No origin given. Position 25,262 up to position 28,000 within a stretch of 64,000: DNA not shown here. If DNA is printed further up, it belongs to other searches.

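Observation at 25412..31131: Two-gene SNF2 helicase plus PglX/Eco57I-like methyltransferase module with no recognisable nuclease or BREX/DISARM partners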

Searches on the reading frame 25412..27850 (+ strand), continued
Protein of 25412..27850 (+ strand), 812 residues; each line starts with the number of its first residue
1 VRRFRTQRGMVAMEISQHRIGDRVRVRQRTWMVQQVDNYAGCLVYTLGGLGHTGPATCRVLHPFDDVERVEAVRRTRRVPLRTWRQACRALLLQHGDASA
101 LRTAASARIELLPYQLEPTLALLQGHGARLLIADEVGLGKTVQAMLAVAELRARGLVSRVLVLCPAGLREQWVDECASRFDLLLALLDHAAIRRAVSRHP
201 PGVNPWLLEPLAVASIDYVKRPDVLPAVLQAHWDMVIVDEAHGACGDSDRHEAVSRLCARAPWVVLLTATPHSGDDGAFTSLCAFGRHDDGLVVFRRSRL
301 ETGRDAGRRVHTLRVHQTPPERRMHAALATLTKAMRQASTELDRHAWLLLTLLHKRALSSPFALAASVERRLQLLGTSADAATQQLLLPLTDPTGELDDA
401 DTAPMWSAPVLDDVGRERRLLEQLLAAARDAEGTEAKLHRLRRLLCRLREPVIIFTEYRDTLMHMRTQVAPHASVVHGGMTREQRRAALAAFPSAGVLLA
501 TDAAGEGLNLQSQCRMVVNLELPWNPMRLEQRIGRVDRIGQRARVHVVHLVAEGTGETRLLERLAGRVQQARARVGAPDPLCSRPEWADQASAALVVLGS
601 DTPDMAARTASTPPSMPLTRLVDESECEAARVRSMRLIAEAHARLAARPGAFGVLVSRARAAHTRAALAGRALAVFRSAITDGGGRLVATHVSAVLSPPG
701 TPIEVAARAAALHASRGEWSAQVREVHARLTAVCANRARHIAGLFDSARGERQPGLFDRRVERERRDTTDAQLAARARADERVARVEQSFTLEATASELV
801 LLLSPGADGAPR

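Call 20: find_homologous_proteins(query=window:25412-27850:+, max_evalue=1e-10)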
Query window:25412-27850:+ (812 aa): 4570 proteins with E <= 1e-10 among 8000 candidates; the best 120 are listed.
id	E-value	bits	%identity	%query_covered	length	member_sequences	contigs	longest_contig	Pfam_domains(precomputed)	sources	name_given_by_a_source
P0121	0.0e+0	1742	100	99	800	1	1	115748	PF00270.36,PF00176.30,PF00271.38,PF04851.22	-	-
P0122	0.0e+0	1424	83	99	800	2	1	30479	PF00270.36,PF00176.30,PF00271.38,PF04851.22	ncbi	-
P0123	0.0e+0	1408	81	98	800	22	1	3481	PF00270.36,PF00176.30,PF00271.38,PF04851.22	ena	-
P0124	0.0e+0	1367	79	98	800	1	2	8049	PF00270.36,PF00176.30,PF00271.38,PF04851.22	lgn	-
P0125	0.0e+0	1343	78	98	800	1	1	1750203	PF00270.36,PF00176.30,PF00271.38,PF04851.22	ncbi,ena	-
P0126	0.0e+0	1325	77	99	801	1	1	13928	PF00270.36,PF00176.30,PF00271.38,PF04851.22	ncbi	-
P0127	0.0e+0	1252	81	87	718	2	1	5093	PF00270.36,PF00176.30,PF00271.38,PF04851.22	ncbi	ncbi:MAG: helicase-related protein, partial [Vicinamibacterales bacterium]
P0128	0.0e+0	1127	68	98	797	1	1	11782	PF00270.36,PF00176.30,PF00271.38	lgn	-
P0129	0.0e+0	1029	62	98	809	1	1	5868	PF00270.36,PF00176.30,PF00271.38,PF04851.22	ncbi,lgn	ncbi:MAG: helicase-related protein [Vicinamibacterales bacterium]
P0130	0.0e+0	1021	62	98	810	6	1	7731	PF00270.36,PF00176.30,PF00271.38,PF04851.22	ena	-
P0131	0.0e+0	1013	61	98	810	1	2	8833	PF00270.36,PF00176.30,PF00271.38,PF04851.22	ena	-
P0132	4.4e-296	1002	62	98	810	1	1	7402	PF00270.36,PF00176.30,PF00271.38,PF04851.22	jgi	-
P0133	1.7e-293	994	61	97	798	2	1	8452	PF00270.36,PF00176.30,PF00271.38,PF04851.22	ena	-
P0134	1.1e-289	981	60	98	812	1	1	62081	PF00270.36,PF00176.30,PF00271.38,PF04851.22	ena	-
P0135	1.5e-284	964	60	98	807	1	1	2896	PF00270.36,PF00176.30,PF00271.38,PF04851.22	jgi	jgi:superfamily II DNA or RNA helicase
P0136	1.5e-284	964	60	98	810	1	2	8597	PF00270.36,PF00176.30,PF00271.38,PF04851.22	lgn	-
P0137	8.1e-282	955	59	98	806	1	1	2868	PF00270.36,PF00176.30,PF00271.38,PF04851.22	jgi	jgi:superfamily II DNA or RNA helicase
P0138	2.9e-279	947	59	98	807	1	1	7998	PF00270.36,PF00176.30,PF00271.38,PF04851.22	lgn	-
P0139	2.9e-277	940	59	98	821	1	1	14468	PF00270.36,PF00176.30,PF00271.38,PF04851.22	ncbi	-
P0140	8.6e-276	935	58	98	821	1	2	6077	PF00270.36,PF00176.30,PF00271.38,PF04851.22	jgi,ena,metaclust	metaclust:\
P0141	3.0e-275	933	58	98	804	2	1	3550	PF00270.36,PF00176.30,PF00271.38,PF04851.22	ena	-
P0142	3.6e-275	933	58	98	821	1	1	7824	PF00270.36,PF00176.30,PF00271.38,PF04851.22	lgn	-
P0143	1.8e-274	931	58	98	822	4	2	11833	PF00270.36,PF00176.30,PF00271.38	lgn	-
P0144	8.2e-273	925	57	98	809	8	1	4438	PF00270.36,PF00176.30,PF00271.38,PF04851.22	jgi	-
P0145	2.4e-272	924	58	98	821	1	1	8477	PF00270.36,PF00176.30,PF00271.38,PF04851.22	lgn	-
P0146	3.1e-270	917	57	95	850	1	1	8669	PF00270.36,PF00176.30,PF00271.38,PF04851.22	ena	-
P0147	1.6e-269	914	58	98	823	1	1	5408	PF00270.36,PF00176.30,PF00271.38,PF04851.22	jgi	jgi:superfamily II DNA or RNA helicase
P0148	2.5e-263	894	56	98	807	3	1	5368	PF00270.36,PF00176.30,PF00271.38,PF04851.22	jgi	-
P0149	3.1e-263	894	58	98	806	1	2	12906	PF00270.36,PF00176.30,PF00271.38,PF04851.22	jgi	jgi:superfamily II DNA or RNA helicase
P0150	8.9e-262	889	58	98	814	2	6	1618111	PF00270.36,PF00176.30,PF00271.38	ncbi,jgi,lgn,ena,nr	ncbi:MAG: DEAD/DEAH box helicase [Acidobacteria bacterium]|nr:DEAD/DEAH box helicase [Acidobacteriot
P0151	1.4e-259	882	56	97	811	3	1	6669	PF00270.36,PF00176.30,PF00271.38,PF04851.22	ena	-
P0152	2.6e-259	881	57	98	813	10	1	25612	PF00270.36,PF00176.30,PF00271.38,PF04851.22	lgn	-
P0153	1.3e-258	878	55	98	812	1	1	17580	PF00270.36,PF00176.30,PF00271.38,PF04851.22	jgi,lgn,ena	-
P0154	1.4e-257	875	57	98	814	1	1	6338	PF00270.36,PF00176.30,PF00271.38,PF04851.22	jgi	jgi:superfamily II DNA or RNA helicase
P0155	1.9e-257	875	58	92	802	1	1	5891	PF00270.36,PF00176.30,PF00271.38,PF04851.22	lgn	-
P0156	3.8e-257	874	56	98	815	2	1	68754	PF00270.36,PF00176.30,PF00271.38,PF04851.22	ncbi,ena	ncbi:MAG: helicase-related protein [Vicinamibacterales bacterium]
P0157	4.4e-256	870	58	92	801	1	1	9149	PF00270.36,PF00176.30,PF00271.38,PF04851.22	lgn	-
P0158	1.4e-255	868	55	98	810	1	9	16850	PF00270.36,PF00176.30,PF00271.38,PF04851.22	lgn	-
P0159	5.4e-255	866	56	98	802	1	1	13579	PF00270.36,PF00176.30,PF00271.38,PF04851.22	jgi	jgi:superfamily II DNA or RNA helicase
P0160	2.5e-254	864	55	98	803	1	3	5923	PF00270.36,PF00176.30,PF00271.38,PF04851.22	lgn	-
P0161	2.0e-253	861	56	98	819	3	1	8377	PF00270.36,PF00176.30,PF00271.38,PF04851.22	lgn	-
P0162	1.6e-250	852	62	83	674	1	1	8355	PF00270.36,PF00176.30,PF00271.38,PF04851.22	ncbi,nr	ncbi:MAG TPA: helicase-related protein, partial [Vicinamibacterales bacterium]|nr:helicase-related p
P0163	7.7e-250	849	56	98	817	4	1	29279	PF00270.36,PF00176.30,PF00271.38,PF04851.22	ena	-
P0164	1.7e-249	848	60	86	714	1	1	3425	PF00270.36,PF00176.30,PF00271.38,PF04851.22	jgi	jgi:superfamily II DNA or RNA helicase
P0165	2.5e-248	844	66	75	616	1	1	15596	PF00270.36,PF00176.30,PF00271.38,PF04851.22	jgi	jgi:superfamily II DNA or RNA helicase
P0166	6.6e-244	830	55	98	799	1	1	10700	PF00270.36,PF00176.30,PF00271.38,PF04851.22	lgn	-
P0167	5.5e-243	827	55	99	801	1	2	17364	PF00270.36,PF00176.30,PF00271.38,PF04851.22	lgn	-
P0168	5.1e-241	820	55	92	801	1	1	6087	PF00270.36,PF00176.30,PF00271.38,PF04851.22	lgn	-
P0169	6.3e-240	817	56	93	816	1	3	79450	PF00270.36,PF00176.30,PF00271.38,PF04851.22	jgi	jgi:superfamily II DNA or RNA helicase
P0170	3.8e-239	814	54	98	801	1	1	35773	PF00270.36,PF00176.30,PF00271.38,PF04851.22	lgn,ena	-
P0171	2.6e-237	808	55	96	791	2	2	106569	PF00270.36,PF00176.30,PF00271.38,PF04851.22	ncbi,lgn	-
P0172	6.6e-236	803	54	95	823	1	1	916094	PF00270.36,PF00176.30,PF00271.38,PF04851.22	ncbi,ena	-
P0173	4.6e-234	797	55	92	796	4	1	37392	PF00270.36,PF00176.30,PF00271.38,PF04851.22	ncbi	-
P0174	2.0e-233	795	54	97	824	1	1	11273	PF00270.36,PF00176.30,PF00271.38,PF04851.22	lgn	-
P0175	6.1e-232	790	54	93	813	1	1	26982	PF00176.30,PF00271.38,PF04851.22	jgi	jgi:superfamily II DNA or RNA helicase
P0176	5.4e-225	767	53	92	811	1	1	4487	PF00270.36,PF00176.30,PF00271.38,PF04851.22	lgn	-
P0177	2.8e-221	755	57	82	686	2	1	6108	PF00176.30,PF00271.38,PF04851.22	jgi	jgi:superfamily II DNA or RNA helicase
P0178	9.6e-220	750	52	97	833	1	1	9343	PF00270.36,PF00176.30,PF00271.38,PF04851.22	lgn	-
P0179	1.2e-215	736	49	97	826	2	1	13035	PF00270.36,PF00176.30,PF00271.38,PF04851.22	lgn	-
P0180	2.1e-212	726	52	98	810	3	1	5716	PF00270.36,PF00176.30,PF00271.38,PF04851.22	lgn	-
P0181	7.4e-212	724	48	98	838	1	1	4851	PF00270.36,PF00176.30,PF00271.38,PF04851.22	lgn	-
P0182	6.0e-211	721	51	97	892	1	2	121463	PF00270.36,PF00176.30,PF00271.38,PF04851.22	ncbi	ncbi:MAG: DEAD/DEAH box helicase [Vicinamibacterales bacterium]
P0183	2.3e-206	706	51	97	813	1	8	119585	PF00270.36,PF00176.30,PF00271.38,PF04851.22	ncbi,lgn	-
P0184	1.0e-204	700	50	91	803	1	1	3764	PF00270.36,PF00176.30,PF00271.38,PF04851.22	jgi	jgi:superfamily II DNA or RNA helicase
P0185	3.3e-203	695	49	91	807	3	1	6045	PF00270.36,PF00176.30,PF00271.38,PF04851.22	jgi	jgi:superfamily II DNA or RNA helicase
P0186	8.6e-203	694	55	74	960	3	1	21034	PF00270.36,PF00176.30,PF00271.38,PF04851.22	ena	-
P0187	1.0e-202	694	48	97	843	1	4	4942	PF00270.36,PF00176.30,PF00271.38,PF04851.22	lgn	-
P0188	2.7e-199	682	49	92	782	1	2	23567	PF00270.36,PF00176.30,PF00271.38,PF04851.22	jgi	jgi:superfamily II DNA or RNA helicase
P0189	5.1e-199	681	55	73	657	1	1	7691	PF00271.38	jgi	jgi:superfamily II DNA or RNA helicase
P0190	6.3e-198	678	48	97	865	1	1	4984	PF00176.30,PF00271.38,PF04851.22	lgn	-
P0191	1.1e-197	677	48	94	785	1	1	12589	PF00270.36,PF00176.30,PF00271.38,PF04851.22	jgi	jgi:superfamily II DNA or RNA helicase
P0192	1.8e-197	676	51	91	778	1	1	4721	PF00270.36,PF00176.30,PF00271.38,PF04851.22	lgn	-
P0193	2.4e-197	676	47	97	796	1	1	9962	PF00270.36,PF00176.30,PF00271.38,PF04851.22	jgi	jgi:superfamily II DNA or RNA helicase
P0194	5.3e-197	675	45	95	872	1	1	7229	PF00176.30,PF00271.38,PF04851.22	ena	-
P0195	9.2e-197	674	48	97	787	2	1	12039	PF00270.36,PF00176.30,PF00271.38,PF04851.22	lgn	-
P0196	5.0e-196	671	49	92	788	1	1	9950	PF00270.36,PF00176.30,PF00271.38,PF04851.22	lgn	-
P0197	8.9e-196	671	49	91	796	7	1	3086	PF00176.30,PF00271.38,PF04851.22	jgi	-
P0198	9.4e-196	671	47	97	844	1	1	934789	PF00270.36,PF00176.30,PF00271.38,PF04851.22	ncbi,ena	-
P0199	9.9e-196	670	47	96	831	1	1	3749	PF00270.36,PF00176.30,PF00271.38,PF04851.22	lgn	-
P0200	7.0e-195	668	47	95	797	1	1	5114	PF00176.30,PF00271.38,PF04851.22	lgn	-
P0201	8.6e-195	667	51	93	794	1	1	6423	PF00270.36,PF00176.30,PF00271.38,PF04851.22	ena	-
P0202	1.3e-194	667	48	92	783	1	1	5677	PF00270.36,PF00176.30,PF00271.38,PF04851.22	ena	-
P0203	4.3e-194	665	47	95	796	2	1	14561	PF00176.30,PF00271.38,PF04851.22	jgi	jgi:superfamily II DNA or RNA helicase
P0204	9.9e-194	664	46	95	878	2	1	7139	PF00176.30,PF00271.38,PF04851.22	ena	-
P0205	1.5e-193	663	49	90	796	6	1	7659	PF00270.36,PF00176.30,PF00271.38,PF04851.22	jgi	jgi:superfamily II DNA or RNA helicase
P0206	3.6e-193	662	49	92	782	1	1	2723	PF00270.36,PF00176.30,PF00271.38,PF04851.22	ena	-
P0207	3.6e-193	662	48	90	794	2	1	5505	PF00270.36,PF00176.30,PF00271.38,PF04851.22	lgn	-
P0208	8.9e-193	661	53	83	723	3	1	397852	PF00270.36,PF00176.30,PF00271.38,PF04851.22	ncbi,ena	-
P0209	1.7e-192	660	46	95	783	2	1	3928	PF00270.36,PF00176.30,PF00271.38,PF04851.22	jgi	jgi:superfamily II DNA or RNA helicase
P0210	1.8e-192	660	48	94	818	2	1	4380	PF00270.36,PF00176.30,PF00271.38,PF04851.22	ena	-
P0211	1.8e-192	660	49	92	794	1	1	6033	PF00270.36,PF00176.30,PF00271.38,PF04851.22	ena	-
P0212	3.6e-192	659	48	93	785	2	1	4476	PF00270.36,PF00176.30,PF00271.38,PF04851.22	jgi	jgi:superfamily II DNA or RNA helicase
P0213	8.2e-192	658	48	97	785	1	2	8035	PF00270.36,PF00176.30,PF00271.38,PF04851.22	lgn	-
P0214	9.0e-192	657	52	80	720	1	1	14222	PF00270.36,PF00176.30,PF00271.38,PF04851.22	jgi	jgi:superfamily II DNA or RNA helicase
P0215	9.9e-192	657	47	95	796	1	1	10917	PF00270.36,PF00176.30,PF00271.38,PF04851.22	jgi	jgi:superfamily II DNA or RNA helicase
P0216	1.4e-191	657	47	97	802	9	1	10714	PF00176.30,PF00271.38,PF04851.22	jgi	jgi:superfamily II DNA or RNA helicase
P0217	2.4e-191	656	48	93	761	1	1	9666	PF00270.36,PF00176.30,PF00271.38,PF04851.22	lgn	-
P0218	4.2e-191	655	51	83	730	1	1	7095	PF00270.36,PF00176.30,PF00271.38,PF04851.22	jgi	jgi:superfamily II DNA or RNA helicase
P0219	5.2e-191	655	47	97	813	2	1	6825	PF00270.36,PF00176.30,PF00271.38,PF04851.22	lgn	-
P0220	4.1e-190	652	45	96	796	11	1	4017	PF00176.30,PF00271.38,PF04851.22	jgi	jgi:superfamily II DNA or RNA helicase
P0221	2.1e-189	650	50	92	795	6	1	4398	PF00270.36,PF00176.30,PF00271.38,PF04851.22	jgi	jgi:superfamily II DNA or RNA helicase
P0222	3.0e-189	649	47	97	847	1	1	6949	PF00176.30,PF00271.38,PF04851.22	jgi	-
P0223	6.9e-189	648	46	94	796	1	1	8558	PF00176.30,PF00271.38,PF04851.22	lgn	-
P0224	1.1e-188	647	49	94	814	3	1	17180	PF00270.36,PF00176.30,PF00271.38,PF04851.22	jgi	jgi:superfamily II DNA or RNA helicase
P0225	2.3e-188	646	45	97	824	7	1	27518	PF00176.30,PF00271.38,PF04851.22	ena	-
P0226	8.1e-188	644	45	95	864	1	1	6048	PF00176.30,PF00271.38,PF04851.22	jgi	-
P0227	8.9e-188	644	47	95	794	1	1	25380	PF00270.36,PF00176.30,PF00271.38,PF04851.22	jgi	jgi:superfamily II DNA or RNA helicase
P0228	4.3e-187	642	47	92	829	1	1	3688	PF00176.30,PF00271.38,PF04851.22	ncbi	-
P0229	4.7e-187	642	47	95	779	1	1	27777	PF00270.36,PF00176.30,PF00271.38,PF04851.22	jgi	jgi:superfamily II DNA or RNA helicase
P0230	5.7e-187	641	47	97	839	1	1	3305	PF00270.36,PF00176.30,PF00271.38,PF04851.22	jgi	jgi:superfamily II DNA or RNA helicase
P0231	6.0e-187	641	48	89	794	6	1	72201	PF00270.36,PF00176.30,PF00271.38,PF04851.22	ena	-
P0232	7.1e-187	641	47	97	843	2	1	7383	PF00270.36,PF00176.30,PF00271.38,PF04851.22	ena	-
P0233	8.8e-187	641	49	91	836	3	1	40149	PF00270.36,PF00176.30,PF00271.38,PF04851.22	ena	-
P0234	9.5e-187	641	46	95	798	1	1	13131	PF00176.30,PF00271.38,PF04851.22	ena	-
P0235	1.2e-186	640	46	97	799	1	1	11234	PF00270.36,PF00176.30,PF00271.38,PF04851.22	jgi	-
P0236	1.2e-186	640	47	93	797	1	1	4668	PF00270.36,PF00176.30,PF00271.38,PF04851.22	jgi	jgi:superfamily II DNA or RNA helicase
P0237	2.7e-186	639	46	95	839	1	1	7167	PF00270.36,PF00176.30,PF00271.38,PF04851.22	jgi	jgi:superfamily II DNA or RNA helicase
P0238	3.0e-186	639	45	97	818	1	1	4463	PF00176.30,PF00271.38,PF04851.22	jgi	jgi:superfamily II DNA or RNA helicase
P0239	1.2e-185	637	46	97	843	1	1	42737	PF00270.36,PF00176.30,PF00271.38,PF04851.22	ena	-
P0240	2.9e-185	636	46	97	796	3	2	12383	PF00270.36,PF00176.30,PF00271.38,PF04851.22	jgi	jgi:superfamily II DNA or RNA helicase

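Call 61: predict_structure(alignment_id=A5)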
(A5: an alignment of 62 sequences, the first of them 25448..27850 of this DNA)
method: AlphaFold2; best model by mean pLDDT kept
length: 800 residues; sequences in the alignment: 62
mean_pLDDT: 80.8   pTM: 0.81
mean pLDDT of the five models: 80.8, 80.5, 78.4, 77.9, 76.0
residues with pLDDT >= 90: 282; 70-90: 370; 50-70: 72; < 50: 76
segments of 3 or more residues with pLDDT < 50: 40-43, 259-262, 368-391, 558-574, 591-602, 632-638, 796-800
pLDDT, mean of each block of 10 residues (from residue 1): 63 83 76 71 70 81 80 88 92 90 96 95 85 96 92 87 91 89 85 90 91 89 93 84 94 79 66 84 81 75 94 94 78 80 90 88 61 33 45 66 91 95 92 91 88 91 81 86 90 76 90 77 77 89 82 57 37 53 71 40 74 95 85 49 87 89 91 87 87 82 86 96 93 68 69 81 87 92 88 60
secondary structure, 60 per line:
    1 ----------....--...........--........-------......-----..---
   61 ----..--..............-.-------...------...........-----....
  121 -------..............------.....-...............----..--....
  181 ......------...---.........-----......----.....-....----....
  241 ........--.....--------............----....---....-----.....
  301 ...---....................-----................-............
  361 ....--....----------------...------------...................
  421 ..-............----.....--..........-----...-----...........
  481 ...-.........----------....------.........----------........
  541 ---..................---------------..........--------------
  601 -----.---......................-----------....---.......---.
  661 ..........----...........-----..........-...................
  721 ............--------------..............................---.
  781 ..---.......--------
elements in order (helices of 4 or more, strands of 3 or more residues): E11-14 E17-27 E30-37 E45-50 H69-82 H101-111 E117-120 H128-141 E148-152 H154-168 H177-186 E199-203 H204-207 H213-218 E223-227 H229-232 H237-248 E251-255 H264-275 E280-283 H287-290 E296-303 H307-326 H332-347 H349-364 H367-370 H402-422 H424-435 E440-444 H447-456 E462-464 H470-483 E485-489 H490-493 E504-507 H514-522 E533-540 H544-561 H577-586 H610-631 E643-646 H650-656 E660-670 E675-685 H691-700 H702-732 H747-776 E780-782 E786-792
